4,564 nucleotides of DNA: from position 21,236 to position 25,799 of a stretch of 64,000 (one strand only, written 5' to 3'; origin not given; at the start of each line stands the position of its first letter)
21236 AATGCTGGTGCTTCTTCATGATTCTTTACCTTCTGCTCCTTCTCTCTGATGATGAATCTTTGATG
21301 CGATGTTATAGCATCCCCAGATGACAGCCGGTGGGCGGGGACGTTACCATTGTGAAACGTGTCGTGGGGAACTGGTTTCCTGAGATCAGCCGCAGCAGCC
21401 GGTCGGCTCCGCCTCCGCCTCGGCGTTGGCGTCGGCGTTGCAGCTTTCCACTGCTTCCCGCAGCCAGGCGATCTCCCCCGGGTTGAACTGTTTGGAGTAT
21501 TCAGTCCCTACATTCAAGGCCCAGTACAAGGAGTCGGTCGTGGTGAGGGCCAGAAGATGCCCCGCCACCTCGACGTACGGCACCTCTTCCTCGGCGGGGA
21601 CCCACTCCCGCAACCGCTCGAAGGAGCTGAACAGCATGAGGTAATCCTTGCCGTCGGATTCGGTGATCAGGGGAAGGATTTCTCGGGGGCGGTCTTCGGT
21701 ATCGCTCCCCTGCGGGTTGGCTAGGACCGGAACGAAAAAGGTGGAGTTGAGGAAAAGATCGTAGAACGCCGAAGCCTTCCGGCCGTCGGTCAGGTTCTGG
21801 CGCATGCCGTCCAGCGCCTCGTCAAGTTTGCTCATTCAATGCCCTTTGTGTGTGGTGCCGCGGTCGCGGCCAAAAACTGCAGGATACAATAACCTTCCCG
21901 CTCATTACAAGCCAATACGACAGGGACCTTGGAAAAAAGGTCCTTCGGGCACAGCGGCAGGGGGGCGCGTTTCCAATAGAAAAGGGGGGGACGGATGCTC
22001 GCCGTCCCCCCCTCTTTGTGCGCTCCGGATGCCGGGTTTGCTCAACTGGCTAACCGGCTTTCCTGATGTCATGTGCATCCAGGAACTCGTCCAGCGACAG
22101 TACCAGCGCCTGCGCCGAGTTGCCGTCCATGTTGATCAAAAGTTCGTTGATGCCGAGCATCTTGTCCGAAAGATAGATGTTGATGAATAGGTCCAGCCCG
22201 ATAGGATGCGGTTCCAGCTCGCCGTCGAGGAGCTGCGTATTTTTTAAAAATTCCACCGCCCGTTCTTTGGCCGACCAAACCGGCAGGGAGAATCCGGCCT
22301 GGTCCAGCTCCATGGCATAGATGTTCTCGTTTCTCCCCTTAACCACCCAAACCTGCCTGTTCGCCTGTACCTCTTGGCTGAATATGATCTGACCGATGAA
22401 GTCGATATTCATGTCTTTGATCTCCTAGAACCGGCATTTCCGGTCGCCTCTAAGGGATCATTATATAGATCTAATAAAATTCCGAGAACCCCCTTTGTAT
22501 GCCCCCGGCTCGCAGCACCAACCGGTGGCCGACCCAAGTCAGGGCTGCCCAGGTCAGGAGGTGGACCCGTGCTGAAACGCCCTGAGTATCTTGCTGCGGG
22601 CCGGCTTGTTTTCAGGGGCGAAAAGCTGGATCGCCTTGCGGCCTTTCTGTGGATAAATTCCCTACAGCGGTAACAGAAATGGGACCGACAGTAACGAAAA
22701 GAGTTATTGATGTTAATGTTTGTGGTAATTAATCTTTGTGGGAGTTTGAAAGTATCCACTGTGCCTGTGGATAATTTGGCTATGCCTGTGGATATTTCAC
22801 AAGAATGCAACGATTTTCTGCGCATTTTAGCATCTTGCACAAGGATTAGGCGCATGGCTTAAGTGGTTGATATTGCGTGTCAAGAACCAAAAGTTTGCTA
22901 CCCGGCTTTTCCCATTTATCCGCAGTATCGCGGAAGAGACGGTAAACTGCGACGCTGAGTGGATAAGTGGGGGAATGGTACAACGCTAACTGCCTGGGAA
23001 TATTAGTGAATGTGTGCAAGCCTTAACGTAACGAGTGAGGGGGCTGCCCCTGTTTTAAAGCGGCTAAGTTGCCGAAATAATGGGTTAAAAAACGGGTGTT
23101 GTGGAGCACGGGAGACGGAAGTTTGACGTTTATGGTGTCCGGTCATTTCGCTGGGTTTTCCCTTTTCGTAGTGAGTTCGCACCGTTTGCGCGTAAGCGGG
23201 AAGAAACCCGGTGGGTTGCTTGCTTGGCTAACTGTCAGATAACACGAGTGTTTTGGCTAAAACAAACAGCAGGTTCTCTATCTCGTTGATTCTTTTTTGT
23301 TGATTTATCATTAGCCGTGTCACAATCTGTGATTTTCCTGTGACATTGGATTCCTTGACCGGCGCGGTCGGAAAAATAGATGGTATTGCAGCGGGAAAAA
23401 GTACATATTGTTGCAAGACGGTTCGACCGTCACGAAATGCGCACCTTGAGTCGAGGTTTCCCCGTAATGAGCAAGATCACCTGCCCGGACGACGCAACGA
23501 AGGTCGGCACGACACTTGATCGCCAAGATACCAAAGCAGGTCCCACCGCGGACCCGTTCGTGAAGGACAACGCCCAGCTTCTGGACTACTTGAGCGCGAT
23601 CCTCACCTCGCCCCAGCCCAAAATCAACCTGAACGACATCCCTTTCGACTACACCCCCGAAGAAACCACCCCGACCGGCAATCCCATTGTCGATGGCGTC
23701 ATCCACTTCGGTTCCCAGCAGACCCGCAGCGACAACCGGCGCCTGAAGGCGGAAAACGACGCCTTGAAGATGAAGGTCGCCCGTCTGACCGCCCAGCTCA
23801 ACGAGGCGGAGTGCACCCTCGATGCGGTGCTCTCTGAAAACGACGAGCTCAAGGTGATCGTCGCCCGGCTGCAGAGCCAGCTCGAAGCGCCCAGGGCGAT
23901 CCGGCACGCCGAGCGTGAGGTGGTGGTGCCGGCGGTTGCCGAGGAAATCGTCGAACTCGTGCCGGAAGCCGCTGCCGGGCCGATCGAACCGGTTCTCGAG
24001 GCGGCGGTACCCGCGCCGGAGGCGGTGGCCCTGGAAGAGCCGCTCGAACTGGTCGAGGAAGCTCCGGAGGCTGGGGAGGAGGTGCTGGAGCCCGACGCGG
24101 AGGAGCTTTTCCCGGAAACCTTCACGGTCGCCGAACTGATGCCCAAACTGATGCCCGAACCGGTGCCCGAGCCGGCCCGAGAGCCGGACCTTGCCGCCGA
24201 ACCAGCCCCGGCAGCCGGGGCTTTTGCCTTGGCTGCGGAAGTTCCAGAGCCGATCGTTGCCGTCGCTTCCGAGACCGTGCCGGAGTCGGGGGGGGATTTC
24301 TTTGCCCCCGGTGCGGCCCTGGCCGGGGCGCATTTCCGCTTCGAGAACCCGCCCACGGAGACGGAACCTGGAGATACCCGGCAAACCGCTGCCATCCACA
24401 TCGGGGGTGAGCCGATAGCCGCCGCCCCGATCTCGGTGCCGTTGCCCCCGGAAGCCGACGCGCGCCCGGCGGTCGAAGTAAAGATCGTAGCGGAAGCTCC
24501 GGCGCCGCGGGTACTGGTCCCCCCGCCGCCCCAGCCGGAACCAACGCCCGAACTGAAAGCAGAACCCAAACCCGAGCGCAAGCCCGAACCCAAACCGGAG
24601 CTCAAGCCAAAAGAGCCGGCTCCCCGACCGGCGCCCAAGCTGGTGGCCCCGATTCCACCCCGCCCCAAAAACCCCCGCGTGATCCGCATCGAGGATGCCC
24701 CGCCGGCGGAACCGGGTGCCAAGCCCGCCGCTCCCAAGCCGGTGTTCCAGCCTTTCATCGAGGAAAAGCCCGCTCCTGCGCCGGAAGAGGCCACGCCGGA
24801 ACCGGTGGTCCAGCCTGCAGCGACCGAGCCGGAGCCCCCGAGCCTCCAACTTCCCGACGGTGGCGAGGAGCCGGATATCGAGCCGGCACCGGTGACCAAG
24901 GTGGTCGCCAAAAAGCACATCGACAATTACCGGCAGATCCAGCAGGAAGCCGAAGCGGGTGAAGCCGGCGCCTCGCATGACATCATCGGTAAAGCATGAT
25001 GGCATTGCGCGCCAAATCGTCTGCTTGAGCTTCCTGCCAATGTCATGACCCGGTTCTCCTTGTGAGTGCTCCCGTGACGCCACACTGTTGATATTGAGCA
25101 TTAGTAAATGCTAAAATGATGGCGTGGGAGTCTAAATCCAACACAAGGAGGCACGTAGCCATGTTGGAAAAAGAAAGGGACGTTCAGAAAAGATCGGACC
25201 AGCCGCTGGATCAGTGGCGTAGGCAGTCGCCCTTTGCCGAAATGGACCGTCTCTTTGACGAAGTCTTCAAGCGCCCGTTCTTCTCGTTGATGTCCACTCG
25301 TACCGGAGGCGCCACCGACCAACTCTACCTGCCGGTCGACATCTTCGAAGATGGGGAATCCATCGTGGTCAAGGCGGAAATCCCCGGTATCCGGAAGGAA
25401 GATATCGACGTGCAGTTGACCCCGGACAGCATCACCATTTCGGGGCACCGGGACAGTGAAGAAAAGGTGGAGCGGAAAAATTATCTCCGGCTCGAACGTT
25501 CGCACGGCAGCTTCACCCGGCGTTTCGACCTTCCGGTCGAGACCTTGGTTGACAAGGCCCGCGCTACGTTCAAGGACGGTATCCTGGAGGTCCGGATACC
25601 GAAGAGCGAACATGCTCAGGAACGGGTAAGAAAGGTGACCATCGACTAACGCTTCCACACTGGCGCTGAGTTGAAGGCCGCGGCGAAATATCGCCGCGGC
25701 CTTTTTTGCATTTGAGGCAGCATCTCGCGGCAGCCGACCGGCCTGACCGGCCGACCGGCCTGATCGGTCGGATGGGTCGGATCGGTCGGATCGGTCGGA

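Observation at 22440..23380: Origin-like module: DnaA-box cluster, iteron-like repeats and an AT-rich stretch in a 940-bp ORF-free region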

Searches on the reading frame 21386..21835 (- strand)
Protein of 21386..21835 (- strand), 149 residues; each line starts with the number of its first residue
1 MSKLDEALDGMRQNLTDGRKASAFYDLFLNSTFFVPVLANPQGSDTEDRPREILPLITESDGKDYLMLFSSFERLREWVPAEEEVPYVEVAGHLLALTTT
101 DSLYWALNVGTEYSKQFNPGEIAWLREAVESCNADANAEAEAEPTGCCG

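Call 7: search_protein_families(library=pfam, proteins=[window:21386-21835:-], max_evalue=0.01)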
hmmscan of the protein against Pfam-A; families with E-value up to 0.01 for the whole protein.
window:21386-21835:- (149 aa): 1 family
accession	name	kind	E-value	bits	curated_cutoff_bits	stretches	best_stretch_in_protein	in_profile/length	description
PF07179.17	SseB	-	5.7e-22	78.7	21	1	4-124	1-124/124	SseB protein N-terminal domain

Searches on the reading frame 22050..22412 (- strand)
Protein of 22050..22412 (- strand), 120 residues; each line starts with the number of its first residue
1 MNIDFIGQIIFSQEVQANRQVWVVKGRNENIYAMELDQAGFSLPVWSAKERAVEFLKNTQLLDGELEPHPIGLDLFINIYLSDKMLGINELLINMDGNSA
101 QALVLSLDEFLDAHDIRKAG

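Call 7: search_protein_families(library=pfam, proteins=[window:22050-22412:-], max_evalue=0.01)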
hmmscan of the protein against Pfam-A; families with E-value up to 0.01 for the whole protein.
window:22050-22412:- (120 aa): 1 family
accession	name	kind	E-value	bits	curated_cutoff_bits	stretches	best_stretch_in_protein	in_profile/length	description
PF11042.13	DUF2750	-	2.1e-06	28.2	27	1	11-96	4-83/102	Protein of unknown function (DUF2750)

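Call 11: find_encoding_contigs(protein=window:22050-22412:-, flank=10000, max_places=6)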
Protein window:22050-22412:- (120 aa): 1 contig read that carries it; 1 place shown.
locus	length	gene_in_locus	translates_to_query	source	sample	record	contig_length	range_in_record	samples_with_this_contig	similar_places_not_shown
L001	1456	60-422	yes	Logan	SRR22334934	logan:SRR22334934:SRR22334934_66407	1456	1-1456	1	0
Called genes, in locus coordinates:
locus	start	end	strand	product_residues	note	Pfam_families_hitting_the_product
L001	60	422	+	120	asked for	PF11042:DUF2750 (weak)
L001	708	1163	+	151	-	PF07179:SseB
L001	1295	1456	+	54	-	?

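Call 13: find_related_loci(query=window:22050-22412:-, collection=genome_contigs, flank=10000)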
Query window:22050-22412:- (120 aa) in genome_contigs; peptide patterns used: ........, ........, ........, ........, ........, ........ (x = any residue, [..] = any of these).
143 stretches matched a pattern, but none encodes a relative of the query by tblastn (E <= 1e-3).

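Call 14: find_homologous_proteins(query=window:22050-22412:-)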
Query window:22050-22412:- (120 aa): 10 proteins with E <= 0.001 among 15 candidates.
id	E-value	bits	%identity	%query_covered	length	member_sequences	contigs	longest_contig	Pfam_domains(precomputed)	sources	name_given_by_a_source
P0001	6.7e-72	257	100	100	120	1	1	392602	PF11042.14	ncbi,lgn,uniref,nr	ncbi:DUF2750 domain-containing protein [Geomesophilobacter sediminis]|uniref:DUF2750 domain-containi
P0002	6.2e-48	180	70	99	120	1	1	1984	PF11042.14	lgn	-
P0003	6.3e-35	138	59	97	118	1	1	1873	PF11042.14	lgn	-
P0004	8.3e-33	131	50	99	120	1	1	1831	PF11042.14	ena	-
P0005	8.2e-32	128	54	92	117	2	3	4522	PF11042.14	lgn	-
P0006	3.4e-31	126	51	98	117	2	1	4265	PF11042.14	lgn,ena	-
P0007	5.6e-29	119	53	92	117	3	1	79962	PF11042.14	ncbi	-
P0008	1.2e-28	118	50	97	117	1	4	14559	PF11042.14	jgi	jgi:hypothetical protein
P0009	2.6e-27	113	48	95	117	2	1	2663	PF11042.14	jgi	jgi:Protein of unknown function (DUF2750)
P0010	3.4e-27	113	49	92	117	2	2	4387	PF11042.14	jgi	jgi:uncharacterized protein DUF2750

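Call 15: find_encoding_contigs(protein=P0007, flank=10000, max_places=4)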
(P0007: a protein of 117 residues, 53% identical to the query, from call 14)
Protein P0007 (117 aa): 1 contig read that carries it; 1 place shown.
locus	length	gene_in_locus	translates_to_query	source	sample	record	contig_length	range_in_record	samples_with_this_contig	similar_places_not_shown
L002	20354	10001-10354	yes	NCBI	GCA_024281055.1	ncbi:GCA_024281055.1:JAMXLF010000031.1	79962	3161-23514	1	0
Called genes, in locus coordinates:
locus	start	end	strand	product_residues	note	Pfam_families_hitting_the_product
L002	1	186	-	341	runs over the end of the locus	PF01022:HTH_5, PF13412:HTH_24 (faint), PF12840:HTH_20, PF09860:DUF2087, PF01541:GIY-YIG (faint)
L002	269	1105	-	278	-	PF00753:Lactamase_B, PF19583:ODP, PF12706:Lactamase_B_2 (weak)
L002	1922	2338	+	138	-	PF01894:YjbQ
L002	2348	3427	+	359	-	PF07823:CPDase, PF02834:LigT_PEase (weak), PF13563:2_5_RNA_ligase2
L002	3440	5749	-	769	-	PF00989:PAS, PF08448:PAS_4, PF13426:PAS_9, PF00989:PAS, PF08448:PAS_4, PF13188:PAS_8, PF13426:PAS_9, PF02518:HATPase_c, +5 more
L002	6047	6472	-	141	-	PF22636:FlK, PF03061:4HBT (weak)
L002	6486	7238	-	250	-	PF13489:Methyltransf_23, PF13847:Methyltransf_31, PF08241:Methyltransf_11, PF08242:Methyltransf_12, PF13649:Methyltransf_25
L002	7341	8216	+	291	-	PF00126:HTH_1, PF03466:LysR_substrate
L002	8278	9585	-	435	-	PF00989:PAS, PF13426:PAS_9, PF00512:HisKA (weak), PF02518:HATPase_c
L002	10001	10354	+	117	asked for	PF11042:DUF2750 (weak)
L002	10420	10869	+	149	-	PF12802:MarR_2 (weak), PF01047:MarR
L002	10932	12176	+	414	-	PF07690:MFS_1, PF00083:Sugar_tr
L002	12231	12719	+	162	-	PF03061:4HBT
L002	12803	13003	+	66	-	-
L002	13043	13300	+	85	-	PF02566:OsmC (weak)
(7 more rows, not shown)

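Call 16: find_encoding_contigs(protein=P0008, flank=10000, max_places=4)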
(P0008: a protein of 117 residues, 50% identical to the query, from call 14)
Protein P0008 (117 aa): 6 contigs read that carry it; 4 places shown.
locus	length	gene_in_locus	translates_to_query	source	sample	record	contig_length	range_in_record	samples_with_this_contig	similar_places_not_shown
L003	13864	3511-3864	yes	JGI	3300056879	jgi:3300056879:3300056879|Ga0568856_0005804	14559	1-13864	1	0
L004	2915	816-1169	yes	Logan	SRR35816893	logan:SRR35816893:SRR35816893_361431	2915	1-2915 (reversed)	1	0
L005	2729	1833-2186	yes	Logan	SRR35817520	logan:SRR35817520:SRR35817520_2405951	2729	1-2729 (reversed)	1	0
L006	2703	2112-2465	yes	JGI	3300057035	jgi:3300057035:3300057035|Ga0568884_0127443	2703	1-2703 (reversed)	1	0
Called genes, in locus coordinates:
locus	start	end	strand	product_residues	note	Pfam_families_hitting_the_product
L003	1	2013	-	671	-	?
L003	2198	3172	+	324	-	PF17837:4PPT_N, PF01648:ACPS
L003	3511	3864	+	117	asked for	PF11042:DUF2750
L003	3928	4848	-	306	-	PF28533:DUF8429 (faint), PF24161:CCDC39 (weak), PF00691:OmpA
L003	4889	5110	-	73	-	-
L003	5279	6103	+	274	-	PF02749:QRPTase_N, PF01729:QRPTase_C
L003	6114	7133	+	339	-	PF08279:HTH_11, PF03099:BPL_LplA_LipB, PF02237:BPL_C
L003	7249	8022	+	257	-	PF03309:Pan_kinase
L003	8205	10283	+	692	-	PF00009:GTP_EFTU, PF03144:GTP_EFTU_D2, PF22042:EF-G_D2, PF14492:EFG_III, PF16658:RF3_C (weak), PF03764:EFG_IV, PF00679:EFG_C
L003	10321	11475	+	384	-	-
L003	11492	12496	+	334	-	-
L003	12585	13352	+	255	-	PF00072:Response_reg, PF07238:PilZ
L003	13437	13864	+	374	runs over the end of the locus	?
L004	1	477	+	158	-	?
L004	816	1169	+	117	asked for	PF11042:DUF2750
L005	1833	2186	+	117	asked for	PF11042:DUF2750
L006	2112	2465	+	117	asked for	PF11042:DUF2750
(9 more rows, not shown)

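Call 33: find_encoding_contigs(protein=P0002, flank=10000, max_places=4)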
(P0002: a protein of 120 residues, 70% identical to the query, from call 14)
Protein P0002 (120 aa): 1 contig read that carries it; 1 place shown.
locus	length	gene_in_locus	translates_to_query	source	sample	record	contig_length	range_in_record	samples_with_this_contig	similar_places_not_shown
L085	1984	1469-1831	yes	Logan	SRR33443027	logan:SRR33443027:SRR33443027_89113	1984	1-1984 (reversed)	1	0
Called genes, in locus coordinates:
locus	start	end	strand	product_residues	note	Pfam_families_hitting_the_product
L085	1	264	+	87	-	?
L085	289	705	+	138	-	PF04134:DCC1-like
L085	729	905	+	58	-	-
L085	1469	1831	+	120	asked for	PF11042:DUF2750 (weak)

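Call 34: find_encoding_contigs(protein=P0003, flank=10000, max_places=4)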
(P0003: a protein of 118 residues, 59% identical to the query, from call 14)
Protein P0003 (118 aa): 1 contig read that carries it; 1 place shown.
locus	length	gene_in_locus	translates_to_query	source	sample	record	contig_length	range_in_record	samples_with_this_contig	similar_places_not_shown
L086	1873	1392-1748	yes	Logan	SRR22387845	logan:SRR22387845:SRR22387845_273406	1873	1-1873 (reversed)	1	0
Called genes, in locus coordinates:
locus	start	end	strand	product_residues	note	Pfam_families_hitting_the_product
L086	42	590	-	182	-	PF08388:GIIM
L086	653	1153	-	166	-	PF14499:DUF4437 (weak)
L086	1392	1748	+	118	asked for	PF11042:DUF2750 (weak)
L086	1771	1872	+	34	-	?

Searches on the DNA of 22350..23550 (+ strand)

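Call 21: search_rna_families(source=window, start=22350, end=23550, threshold=evalue, max_evalue=5)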
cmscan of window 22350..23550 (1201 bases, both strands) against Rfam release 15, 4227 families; matches with E-value up to 5: 1.
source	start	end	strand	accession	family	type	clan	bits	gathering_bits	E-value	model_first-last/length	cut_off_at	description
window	23007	23124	+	RF02111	IS009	Gene;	-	13.7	117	1.5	1-199/199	no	IS009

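Call 26: search_dna_similar(query=window:22420-23470:+, collection=plasmids, mode=distant, max_evalue=0.01)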
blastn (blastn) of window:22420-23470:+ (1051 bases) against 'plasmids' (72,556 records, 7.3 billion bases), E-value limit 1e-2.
No match.

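Call 27: search_dna_similar(query=window:22420-23470:+, collection=phages, mode=distant, max_evalue=0.01)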
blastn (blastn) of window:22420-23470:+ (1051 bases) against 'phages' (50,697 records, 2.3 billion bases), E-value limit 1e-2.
No match.

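Call 92: search_dna_similar(query=window:22730-22860:+, collection=ecoli_genomes, mode=distant, max_evalue=10, max_rows=15)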
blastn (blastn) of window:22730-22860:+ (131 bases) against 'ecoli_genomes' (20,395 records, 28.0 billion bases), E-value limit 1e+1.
No match.

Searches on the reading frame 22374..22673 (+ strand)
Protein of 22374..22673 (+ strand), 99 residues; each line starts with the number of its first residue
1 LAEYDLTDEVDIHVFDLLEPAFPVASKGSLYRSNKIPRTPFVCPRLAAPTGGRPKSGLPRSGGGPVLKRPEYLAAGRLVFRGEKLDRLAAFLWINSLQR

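Call 93: search_protein_families(library=pfam, proteins=[window:22374-22673:+], max_evalue=0.1)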
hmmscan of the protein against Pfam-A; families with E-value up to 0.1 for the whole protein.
window:22374-22673:+ (99 aa): 0 families

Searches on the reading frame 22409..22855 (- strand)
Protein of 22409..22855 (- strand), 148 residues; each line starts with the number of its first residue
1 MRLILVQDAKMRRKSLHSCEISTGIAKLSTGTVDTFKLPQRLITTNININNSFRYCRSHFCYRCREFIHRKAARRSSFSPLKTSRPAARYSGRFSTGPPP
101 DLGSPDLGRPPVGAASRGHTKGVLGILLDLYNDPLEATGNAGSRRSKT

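Call 93: search_protein_families(library=pfam, proteins=[window:22409-22855:-], max_evalue=0.1)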
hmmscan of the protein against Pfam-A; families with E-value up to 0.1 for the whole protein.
window:22409-22855:- (148 aa): 0 families

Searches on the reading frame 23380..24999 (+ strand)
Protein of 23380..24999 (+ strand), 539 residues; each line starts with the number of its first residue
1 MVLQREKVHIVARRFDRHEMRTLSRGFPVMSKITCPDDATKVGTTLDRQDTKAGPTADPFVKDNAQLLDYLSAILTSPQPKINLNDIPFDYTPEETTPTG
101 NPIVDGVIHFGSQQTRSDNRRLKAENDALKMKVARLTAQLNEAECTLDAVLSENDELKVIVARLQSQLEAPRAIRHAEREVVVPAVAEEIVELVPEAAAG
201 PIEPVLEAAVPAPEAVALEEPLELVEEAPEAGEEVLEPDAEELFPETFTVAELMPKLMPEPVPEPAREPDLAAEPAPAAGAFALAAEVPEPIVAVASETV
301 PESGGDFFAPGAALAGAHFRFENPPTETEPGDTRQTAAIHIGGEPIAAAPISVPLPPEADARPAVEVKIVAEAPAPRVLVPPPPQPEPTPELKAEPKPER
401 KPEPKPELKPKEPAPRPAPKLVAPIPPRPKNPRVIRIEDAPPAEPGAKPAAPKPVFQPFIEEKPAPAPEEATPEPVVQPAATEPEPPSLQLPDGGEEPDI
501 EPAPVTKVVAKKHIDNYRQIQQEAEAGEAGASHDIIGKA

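Call 7: search_protein_families(library=pfam, proteins=[window:23380-24999:+], max_evalue=0.01)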
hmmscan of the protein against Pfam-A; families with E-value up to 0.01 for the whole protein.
window:23380-24999:+ (539 aa): 1 family
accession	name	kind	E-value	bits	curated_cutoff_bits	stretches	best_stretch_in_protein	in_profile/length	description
PF07989.16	Cnn_1N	-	0.00015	22.3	28.5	1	121-180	11-72/74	Centrosomin N-terminal motif 1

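Call 28: find_homologous_proteins(query=window:23464-24999:+)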
Query window:23464-24999:+ (511 aa): 1 proteins with E <= 0.001 among 8000 candidates.
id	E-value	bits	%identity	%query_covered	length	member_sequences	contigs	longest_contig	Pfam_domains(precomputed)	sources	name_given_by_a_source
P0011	0.0e+0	1058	100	100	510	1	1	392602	-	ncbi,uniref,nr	ncbi:hypothetical protein [Geomesophilobacter sediminis]|uniref:Uncharacterized protein n=1 Tax=Geom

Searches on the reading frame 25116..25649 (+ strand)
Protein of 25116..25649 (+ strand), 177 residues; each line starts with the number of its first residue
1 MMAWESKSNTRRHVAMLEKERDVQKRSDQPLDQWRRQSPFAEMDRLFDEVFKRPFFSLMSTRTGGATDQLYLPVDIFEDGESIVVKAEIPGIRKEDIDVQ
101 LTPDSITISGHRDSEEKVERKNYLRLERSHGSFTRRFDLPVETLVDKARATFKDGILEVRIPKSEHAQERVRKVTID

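Call 7: search_protein_families(library=pfam, proteins=[window:25116-25649:+], max_evalue=0.01)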
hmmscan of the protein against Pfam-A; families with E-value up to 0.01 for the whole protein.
window:25116-25649:+ (177 aa): 2 families
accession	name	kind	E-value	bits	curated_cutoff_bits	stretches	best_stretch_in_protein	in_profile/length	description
PF00011.27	HSP20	-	5.9e-21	74.9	20.8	1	75-176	1-101/102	Hsp20/alpha crystallin family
PF17886.7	ArsA_HSP20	-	0.00035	20.5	22.5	1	82-160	3-62/63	HSP20-like domain found in ArsA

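Call 10: find_encoding_contigs(protein=window:25116-25649:+, flank=10000, max_places=6)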
Protein window:25116-25649:+ (177 aa): no gene with exactly this product is on record in the collection.
